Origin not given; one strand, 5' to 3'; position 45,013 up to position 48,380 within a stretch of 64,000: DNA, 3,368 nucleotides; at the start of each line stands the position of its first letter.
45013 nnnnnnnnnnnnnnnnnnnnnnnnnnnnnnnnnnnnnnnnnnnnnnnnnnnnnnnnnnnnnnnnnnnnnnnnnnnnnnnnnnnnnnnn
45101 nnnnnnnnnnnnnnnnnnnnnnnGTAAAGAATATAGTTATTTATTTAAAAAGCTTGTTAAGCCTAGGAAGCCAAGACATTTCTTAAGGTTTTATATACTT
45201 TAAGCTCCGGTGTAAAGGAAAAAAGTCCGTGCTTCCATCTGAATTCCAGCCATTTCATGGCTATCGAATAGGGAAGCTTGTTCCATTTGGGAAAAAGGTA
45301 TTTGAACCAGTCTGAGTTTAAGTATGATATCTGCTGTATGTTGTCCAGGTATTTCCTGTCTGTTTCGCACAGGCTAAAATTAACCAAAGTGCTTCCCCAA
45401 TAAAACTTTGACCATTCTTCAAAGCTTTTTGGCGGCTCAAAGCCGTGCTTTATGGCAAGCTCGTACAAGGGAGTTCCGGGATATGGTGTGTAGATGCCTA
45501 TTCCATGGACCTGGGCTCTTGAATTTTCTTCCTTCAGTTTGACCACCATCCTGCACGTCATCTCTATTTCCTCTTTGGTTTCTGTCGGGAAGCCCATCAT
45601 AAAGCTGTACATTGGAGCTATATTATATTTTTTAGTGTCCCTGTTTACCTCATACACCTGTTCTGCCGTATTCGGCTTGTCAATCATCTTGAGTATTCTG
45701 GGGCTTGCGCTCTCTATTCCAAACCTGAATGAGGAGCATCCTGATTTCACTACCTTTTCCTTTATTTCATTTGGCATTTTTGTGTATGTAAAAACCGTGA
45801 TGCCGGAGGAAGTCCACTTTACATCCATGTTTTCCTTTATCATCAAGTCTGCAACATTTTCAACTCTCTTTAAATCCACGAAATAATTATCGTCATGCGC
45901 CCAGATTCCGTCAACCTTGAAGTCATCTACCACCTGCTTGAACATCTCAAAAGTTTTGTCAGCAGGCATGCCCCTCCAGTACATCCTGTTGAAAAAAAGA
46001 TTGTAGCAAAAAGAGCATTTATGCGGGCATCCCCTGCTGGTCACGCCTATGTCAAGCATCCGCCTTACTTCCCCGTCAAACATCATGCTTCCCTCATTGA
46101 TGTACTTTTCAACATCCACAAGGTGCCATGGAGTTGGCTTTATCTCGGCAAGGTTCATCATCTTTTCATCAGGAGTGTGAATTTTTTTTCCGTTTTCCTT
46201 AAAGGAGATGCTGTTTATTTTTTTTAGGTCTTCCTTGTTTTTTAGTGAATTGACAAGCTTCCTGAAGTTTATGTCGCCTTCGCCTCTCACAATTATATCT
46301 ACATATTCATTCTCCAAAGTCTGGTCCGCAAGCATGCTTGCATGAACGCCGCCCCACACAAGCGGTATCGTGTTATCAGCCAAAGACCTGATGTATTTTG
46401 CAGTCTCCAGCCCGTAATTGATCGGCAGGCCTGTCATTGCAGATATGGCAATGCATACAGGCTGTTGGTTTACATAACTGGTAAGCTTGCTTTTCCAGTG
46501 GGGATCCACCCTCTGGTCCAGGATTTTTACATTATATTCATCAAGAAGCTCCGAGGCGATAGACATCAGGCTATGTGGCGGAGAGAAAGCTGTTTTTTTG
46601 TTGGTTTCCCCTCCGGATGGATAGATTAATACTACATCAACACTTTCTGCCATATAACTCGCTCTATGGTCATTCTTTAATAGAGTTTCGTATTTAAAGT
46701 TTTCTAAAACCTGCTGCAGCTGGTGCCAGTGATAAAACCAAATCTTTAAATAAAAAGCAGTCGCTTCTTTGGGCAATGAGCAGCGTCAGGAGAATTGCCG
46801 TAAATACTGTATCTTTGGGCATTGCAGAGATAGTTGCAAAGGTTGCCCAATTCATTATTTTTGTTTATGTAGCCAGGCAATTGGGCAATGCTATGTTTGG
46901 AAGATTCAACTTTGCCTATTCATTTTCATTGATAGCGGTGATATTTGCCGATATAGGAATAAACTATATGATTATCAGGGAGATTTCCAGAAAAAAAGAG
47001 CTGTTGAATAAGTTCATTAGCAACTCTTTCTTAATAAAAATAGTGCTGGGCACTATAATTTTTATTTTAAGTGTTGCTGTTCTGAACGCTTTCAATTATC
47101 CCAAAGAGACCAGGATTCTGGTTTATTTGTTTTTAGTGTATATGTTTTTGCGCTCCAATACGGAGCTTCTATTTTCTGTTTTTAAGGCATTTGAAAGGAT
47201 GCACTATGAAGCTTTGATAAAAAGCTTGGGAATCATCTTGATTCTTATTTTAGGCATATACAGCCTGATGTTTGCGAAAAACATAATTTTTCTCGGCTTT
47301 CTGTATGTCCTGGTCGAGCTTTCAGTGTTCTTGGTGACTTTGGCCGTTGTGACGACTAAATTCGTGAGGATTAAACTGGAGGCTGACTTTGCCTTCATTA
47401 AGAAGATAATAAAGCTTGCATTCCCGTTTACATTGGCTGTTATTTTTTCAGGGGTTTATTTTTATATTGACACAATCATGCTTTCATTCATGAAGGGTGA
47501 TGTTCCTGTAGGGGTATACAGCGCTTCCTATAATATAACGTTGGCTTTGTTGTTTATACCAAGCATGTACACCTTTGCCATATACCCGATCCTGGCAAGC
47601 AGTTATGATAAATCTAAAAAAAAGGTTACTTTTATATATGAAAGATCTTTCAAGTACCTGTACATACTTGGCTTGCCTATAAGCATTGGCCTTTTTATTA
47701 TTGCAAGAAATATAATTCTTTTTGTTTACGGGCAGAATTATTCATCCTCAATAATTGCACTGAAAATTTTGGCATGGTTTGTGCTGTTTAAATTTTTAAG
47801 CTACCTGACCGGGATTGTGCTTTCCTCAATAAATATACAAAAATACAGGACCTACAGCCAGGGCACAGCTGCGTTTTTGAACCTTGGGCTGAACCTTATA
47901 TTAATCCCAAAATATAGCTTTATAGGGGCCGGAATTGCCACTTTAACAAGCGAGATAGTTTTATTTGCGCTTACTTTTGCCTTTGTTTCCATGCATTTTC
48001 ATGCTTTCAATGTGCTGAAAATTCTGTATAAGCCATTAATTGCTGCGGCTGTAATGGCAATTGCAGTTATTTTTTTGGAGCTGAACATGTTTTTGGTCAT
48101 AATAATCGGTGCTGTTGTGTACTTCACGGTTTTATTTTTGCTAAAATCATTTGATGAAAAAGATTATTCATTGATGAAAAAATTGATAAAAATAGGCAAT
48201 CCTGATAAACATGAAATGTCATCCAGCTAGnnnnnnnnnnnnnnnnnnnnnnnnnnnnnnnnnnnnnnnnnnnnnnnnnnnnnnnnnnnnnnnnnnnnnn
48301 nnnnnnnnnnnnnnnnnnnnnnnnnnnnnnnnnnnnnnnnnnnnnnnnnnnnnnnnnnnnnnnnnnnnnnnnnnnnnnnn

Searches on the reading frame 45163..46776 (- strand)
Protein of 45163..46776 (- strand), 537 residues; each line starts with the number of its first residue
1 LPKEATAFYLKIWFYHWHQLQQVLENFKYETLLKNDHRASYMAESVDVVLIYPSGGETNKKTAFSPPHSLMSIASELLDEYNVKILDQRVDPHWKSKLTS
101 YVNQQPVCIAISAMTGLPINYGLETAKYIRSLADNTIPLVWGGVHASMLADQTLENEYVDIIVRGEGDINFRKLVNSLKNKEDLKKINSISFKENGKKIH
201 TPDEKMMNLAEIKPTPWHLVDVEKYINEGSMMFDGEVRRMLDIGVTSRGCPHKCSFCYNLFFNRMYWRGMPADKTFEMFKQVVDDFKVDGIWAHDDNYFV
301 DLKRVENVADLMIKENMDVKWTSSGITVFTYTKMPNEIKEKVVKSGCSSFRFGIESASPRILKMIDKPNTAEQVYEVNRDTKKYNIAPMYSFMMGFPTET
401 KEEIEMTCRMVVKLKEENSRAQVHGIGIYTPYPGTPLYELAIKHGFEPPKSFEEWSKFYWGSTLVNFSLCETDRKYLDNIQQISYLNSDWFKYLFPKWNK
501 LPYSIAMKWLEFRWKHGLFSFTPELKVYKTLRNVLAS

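Call 3: search_protein_families(library=pfam, proteins=[window:45163-46776:-], max_evalue=1)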
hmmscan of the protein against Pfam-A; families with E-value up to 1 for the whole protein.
window:45163-46776:- (537 aa): 3 families
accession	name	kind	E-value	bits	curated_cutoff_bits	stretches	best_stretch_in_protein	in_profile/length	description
PF04055.27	Radical_SAM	-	4.7e-20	72.8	29.5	1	246-410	3-165/166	Radical SAM superfamily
PF02310.24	B12-binding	-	2.3e-08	34.3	32.1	1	71-174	18-120/121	B12 binding domain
PF17793.6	AHD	-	0.017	15.6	27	0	461-483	37-59/61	ANC1 homology domain (AHD)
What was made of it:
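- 45163..46776 (-): B12-binding radical SAM enzyme flanking the module (likely a class-B methyltransferase type). Call 3.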

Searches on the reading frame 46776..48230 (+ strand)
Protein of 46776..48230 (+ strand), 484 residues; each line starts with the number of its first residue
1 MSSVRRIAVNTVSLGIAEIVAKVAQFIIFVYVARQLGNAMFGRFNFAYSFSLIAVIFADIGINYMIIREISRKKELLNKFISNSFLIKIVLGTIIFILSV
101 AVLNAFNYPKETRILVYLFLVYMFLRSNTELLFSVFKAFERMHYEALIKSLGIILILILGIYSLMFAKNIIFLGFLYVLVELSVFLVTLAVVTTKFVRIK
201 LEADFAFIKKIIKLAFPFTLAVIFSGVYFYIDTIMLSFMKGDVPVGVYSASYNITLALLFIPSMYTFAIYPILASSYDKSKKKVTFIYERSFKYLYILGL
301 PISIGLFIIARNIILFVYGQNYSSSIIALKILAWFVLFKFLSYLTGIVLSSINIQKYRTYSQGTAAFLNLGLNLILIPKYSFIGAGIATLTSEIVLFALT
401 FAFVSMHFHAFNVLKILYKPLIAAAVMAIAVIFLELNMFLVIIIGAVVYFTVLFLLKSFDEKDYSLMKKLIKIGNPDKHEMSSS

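Call 3: search_protein_families(library=pfam, proteins=[window:46776-48230:+], max_evalue=1)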
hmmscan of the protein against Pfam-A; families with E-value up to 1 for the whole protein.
window:46776-48230:+ (484 aa): 3 families
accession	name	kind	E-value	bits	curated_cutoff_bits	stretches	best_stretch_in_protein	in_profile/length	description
PF01943.22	Polysacc_synt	-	1.1e-34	120.6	28.2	1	10-275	4-272/274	Polysaccharide biosynthesis protein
PF13440.11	Polysacc_synt_3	-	1.2e-13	51.4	23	1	32-326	2-292/293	Polysaccharide biosynthesis protein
PF03023.19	MurJ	-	0.0098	15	27.4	1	70-435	49-433/451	Lipid II flippase MurJ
